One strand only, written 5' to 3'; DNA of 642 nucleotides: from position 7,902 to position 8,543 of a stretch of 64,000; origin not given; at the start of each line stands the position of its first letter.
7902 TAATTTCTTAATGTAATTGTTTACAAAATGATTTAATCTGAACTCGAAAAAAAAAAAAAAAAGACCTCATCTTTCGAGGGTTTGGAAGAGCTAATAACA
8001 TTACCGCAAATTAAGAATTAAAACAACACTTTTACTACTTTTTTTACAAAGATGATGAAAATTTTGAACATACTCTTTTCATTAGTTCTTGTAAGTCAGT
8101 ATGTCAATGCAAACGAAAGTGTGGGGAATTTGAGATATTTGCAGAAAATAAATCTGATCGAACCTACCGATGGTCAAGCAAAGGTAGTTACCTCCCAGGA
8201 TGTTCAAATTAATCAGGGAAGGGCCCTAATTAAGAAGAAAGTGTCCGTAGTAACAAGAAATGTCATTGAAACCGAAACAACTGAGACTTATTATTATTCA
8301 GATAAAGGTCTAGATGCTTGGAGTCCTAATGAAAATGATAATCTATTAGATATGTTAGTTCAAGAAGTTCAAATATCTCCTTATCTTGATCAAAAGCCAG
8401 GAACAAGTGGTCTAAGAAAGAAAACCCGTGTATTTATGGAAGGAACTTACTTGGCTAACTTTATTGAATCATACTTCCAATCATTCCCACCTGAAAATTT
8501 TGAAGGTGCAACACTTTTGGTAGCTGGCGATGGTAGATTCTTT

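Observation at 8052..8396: Second PGM copy carries a signal peptide and ~105-aa N-terminal extension: parafusin-like secretory PGM?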

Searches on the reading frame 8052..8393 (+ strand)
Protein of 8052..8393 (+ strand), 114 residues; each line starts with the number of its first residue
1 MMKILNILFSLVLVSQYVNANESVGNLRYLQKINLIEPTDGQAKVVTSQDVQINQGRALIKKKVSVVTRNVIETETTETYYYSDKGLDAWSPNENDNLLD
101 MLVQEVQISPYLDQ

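Call 3: find_homologous_proteins(query=window:8052-8393:+, max_evalue=10)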
Query seq(114 aa): 3 candidates shared short words with the query, none scored E <= 10.
